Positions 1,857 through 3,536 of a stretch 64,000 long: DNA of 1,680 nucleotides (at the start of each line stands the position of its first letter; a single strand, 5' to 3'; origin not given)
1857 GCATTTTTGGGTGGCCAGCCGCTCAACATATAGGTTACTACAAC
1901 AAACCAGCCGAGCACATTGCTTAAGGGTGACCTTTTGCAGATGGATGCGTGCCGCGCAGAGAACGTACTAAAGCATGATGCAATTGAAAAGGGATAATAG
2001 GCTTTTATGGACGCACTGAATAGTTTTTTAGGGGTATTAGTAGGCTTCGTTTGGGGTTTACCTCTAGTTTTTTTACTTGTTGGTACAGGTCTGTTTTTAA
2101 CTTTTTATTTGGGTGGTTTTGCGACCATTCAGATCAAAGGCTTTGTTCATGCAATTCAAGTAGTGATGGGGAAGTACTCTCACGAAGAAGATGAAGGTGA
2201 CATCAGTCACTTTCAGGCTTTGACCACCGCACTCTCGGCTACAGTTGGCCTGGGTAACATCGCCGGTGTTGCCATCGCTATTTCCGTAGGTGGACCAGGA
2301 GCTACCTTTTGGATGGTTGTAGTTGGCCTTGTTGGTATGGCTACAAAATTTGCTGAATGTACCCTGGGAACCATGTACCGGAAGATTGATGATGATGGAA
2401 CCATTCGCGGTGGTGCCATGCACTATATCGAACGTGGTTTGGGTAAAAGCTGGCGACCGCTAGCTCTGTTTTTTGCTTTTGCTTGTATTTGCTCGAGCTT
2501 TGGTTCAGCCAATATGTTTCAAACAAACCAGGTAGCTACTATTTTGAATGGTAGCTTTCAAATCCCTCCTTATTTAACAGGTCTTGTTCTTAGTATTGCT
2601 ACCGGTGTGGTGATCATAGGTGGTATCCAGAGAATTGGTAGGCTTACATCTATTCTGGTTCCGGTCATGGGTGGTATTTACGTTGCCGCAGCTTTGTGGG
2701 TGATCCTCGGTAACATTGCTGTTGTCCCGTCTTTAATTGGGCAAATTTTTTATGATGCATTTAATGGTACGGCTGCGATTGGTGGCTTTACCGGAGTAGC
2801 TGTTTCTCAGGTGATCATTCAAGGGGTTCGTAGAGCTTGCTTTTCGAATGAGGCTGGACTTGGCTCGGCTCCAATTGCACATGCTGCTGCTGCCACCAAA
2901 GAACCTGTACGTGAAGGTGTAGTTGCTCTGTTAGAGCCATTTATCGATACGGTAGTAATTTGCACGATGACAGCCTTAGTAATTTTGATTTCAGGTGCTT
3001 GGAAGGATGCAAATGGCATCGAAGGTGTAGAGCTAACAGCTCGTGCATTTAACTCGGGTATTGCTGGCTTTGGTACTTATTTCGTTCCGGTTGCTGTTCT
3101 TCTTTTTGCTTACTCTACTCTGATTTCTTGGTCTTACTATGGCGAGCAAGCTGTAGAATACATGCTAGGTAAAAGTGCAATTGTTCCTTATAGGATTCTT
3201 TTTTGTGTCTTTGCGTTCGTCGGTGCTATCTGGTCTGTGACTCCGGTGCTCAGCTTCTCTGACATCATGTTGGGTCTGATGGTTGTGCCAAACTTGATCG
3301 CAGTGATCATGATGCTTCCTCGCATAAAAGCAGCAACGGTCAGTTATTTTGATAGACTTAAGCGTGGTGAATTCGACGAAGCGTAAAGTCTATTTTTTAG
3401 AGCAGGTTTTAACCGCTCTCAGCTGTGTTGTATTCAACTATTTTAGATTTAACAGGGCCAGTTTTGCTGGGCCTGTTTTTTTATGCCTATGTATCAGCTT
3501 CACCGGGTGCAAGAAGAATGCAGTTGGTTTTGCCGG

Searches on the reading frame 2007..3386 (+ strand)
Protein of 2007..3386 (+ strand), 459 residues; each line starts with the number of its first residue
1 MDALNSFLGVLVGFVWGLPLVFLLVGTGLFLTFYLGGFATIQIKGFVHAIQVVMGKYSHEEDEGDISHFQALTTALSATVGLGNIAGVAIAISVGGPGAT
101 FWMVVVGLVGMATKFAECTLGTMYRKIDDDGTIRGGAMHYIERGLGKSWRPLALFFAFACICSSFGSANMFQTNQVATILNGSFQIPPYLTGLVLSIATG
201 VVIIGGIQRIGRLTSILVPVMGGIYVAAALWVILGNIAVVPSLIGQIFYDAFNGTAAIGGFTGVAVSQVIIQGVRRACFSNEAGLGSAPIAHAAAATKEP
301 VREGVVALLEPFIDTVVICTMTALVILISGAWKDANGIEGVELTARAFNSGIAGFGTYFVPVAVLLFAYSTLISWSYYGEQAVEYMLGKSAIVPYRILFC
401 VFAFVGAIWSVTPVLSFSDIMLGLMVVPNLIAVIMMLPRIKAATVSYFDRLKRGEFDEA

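Call 25: search_protein_families(library=pfam, proteins=[window:2007-3386:+], max_evalue=0.01)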
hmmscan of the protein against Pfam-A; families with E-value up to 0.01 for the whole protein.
window:2007-3386:+ (459 aa): 1 family
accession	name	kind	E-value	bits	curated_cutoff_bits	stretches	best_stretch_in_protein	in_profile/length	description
PF01235.23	Na_Ala_symp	-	1.8e-137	459.3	24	1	58-455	5-387/392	Sodium:alanine symporter family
